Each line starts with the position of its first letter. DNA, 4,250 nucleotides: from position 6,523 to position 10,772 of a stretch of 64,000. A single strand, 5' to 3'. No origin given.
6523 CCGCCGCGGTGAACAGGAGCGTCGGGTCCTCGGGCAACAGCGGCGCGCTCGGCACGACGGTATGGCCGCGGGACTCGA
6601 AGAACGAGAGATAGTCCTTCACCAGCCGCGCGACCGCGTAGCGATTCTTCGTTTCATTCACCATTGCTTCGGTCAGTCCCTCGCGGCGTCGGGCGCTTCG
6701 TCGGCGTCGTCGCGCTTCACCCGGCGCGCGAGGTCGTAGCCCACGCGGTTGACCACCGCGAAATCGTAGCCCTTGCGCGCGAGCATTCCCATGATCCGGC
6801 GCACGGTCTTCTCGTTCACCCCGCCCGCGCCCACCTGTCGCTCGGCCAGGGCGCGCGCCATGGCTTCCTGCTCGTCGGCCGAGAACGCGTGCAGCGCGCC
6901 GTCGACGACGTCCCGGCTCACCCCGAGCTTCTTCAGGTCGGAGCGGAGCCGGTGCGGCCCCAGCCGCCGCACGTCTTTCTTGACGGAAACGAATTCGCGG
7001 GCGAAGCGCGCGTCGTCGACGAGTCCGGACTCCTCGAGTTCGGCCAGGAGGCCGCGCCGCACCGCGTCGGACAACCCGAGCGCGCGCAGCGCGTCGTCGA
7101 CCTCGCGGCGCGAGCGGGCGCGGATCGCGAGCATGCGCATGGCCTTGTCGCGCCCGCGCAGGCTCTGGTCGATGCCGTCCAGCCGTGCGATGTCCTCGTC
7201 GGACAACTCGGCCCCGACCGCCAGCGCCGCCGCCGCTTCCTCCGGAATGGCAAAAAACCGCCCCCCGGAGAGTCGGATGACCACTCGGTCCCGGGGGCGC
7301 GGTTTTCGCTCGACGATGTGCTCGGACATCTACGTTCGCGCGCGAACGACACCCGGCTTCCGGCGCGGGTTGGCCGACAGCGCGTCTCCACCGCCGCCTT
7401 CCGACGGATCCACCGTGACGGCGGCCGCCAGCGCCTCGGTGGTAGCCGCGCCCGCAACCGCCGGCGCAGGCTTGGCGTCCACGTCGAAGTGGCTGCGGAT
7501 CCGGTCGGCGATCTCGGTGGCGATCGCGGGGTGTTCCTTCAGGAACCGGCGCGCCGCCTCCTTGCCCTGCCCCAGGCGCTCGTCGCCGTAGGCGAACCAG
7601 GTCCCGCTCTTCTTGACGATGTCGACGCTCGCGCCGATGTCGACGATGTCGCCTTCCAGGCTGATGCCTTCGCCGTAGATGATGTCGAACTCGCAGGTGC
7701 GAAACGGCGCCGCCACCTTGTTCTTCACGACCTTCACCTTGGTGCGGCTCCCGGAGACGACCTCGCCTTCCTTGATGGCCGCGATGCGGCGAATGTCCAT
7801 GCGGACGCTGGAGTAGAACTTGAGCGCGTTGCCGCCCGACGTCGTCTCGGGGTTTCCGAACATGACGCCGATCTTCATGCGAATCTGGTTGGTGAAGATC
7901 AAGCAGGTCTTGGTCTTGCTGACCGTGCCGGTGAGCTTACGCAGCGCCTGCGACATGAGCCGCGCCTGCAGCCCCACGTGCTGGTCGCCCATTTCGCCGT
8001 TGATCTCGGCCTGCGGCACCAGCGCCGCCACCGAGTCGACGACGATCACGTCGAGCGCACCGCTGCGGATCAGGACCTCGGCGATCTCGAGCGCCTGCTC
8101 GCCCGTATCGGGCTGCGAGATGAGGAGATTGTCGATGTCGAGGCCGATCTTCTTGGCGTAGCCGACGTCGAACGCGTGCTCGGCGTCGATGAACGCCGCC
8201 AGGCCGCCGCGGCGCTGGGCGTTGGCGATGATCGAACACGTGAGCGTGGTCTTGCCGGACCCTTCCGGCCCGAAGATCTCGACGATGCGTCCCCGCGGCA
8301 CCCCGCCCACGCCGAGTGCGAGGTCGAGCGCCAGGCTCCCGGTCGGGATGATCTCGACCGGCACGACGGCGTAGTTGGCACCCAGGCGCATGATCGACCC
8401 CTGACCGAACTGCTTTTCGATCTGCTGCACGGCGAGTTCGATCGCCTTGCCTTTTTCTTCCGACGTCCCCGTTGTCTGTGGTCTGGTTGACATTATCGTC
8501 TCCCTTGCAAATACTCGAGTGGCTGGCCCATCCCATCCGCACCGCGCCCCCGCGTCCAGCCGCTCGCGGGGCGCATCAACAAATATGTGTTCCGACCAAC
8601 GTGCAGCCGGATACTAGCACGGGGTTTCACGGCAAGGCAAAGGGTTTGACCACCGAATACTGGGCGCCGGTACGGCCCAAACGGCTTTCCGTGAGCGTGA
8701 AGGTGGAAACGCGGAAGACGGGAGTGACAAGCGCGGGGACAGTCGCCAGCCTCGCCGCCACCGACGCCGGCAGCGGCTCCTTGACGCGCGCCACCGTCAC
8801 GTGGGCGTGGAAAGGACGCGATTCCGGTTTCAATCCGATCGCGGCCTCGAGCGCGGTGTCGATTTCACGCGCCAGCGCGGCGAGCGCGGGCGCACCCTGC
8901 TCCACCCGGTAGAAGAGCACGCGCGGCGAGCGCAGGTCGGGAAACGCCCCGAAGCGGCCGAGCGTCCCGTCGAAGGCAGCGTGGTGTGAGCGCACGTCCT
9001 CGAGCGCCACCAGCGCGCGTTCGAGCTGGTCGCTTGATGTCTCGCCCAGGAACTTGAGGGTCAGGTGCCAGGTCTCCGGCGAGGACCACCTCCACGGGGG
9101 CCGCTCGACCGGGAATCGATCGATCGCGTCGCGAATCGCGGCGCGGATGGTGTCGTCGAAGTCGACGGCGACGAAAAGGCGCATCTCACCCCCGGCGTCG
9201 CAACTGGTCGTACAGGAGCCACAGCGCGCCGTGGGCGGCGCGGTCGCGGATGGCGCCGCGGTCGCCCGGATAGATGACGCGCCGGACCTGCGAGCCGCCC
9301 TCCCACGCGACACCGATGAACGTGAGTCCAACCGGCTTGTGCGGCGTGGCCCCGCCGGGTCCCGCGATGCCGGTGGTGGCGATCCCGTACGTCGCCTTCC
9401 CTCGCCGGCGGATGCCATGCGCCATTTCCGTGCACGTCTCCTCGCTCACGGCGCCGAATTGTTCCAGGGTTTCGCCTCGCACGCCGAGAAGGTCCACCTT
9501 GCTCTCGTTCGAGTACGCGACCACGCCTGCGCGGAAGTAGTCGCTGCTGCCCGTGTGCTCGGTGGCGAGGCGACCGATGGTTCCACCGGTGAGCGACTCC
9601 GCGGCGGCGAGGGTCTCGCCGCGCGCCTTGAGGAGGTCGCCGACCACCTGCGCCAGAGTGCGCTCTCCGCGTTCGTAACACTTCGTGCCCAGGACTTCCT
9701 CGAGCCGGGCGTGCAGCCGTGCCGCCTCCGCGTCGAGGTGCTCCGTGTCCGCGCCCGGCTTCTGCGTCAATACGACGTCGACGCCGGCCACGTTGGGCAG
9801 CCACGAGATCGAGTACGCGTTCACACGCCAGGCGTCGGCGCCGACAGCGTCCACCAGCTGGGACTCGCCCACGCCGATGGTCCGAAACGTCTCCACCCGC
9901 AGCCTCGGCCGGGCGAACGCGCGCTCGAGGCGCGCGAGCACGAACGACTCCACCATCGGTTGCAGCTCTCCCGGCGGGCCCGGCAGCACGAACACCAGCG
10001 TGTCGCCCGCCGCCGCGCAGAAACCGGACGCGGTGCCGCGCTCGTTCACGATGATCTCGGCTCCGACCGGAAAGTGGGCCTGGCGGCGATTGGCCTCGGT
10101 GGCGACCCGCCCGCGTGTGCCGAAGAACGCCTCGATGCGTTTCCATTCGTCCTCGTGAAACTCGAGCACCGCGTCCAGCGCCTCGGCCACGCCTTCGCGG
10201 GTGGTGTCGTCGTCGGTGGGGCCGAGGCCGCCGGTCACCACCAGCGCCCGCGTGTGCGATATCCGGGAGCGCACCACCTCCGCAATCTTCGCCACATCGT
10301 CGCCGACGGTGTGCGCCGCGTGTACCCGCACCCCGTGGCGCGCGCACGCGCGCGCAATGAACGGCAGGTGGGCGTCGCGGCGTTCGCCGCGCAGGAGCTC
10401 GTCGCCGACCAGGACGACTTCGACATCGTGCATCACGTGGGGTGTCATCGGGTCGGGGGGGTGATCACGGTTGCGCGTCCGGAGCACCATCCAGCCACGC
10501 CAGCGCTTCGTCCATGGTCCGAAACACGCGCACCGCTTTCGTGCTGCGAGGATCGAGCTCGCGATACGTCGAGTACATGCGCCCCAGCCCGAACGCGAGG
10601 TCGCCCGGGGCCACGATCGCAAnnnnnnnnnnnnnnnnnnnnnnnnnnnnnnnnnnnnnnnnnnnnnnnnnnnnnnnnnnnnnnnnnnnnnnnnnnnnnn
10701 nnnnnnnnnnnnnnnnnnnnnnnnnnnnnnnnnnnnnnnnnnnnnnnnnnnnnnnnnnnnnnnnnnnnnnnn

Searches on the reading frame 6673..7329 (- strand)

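Call 80: search_protein_families(library=pfam, proteins=[window:6673-7329:-], max_evalue=0.00001)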
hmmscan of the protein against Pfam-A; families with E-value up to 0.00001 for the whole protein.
window:6673-7329:- (218 aa): 3 families
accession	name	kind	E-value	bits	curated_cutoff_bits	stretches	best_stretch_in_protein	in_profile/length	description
PF02631.22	RecX_HTH2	-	7.5e-10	39.3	26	1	105-146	1-42/42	RecX, second three-helix domain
PF21982.2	RecX_HTH1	-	3.4e-09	37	26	0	60-91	2-33/40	RecX, first three-helix domain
PF21981.2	RecX_HTH3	-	8.4e-07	29.5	26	1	153-196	2-47/48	RecX, third three-helix domain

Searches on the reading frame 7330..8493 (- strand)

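Call 80: search_protein_families(library=pfam, proteins=[window:7330-8493:-], max_evalue=0.00001)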
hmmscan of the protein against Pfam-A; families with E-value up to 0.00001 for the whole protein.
window:7330-8493:- (387 aa): 3 families
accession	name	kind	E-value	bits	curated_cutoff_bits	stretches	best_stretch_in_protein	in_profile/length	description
PF00154.27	RecA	-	3e-135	450.2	27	1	16-278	1-262/262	recA bacterial DNA recombination protein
PF21096.2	RecA_C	-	1.6e-23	83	27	1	281-336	1-56/57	RecA C-terminal domain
PF08423.17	Rad51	-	6e-10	39.2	22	1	49-236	8-211/244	Rad51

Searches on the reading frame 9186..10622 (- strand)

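Call 80: search_protein_families(library=pfam, proteins=[window:9186-10622:-], max_evalue=0.00001)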
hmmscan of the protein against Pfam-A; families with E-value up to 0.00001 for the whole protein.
window:9186-10622:- (478 aa): 3 families
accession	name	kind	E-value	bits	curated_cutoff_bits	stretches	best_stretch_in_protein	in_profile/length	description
PF02464.23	CinA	-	8.5e-53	178.6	23.5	1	321-473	2-154/155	Competence-damaged protein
PF00994.29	MoCF_biosynth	-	2.7e-31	108.6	26.6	1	69-233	2-143/144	Probable molybdopterin binding domain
PF18146.6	CinA_KH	-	3.1e-07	30.8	27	0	245-316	3-72/73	Damage-inducible protein CinA KH domain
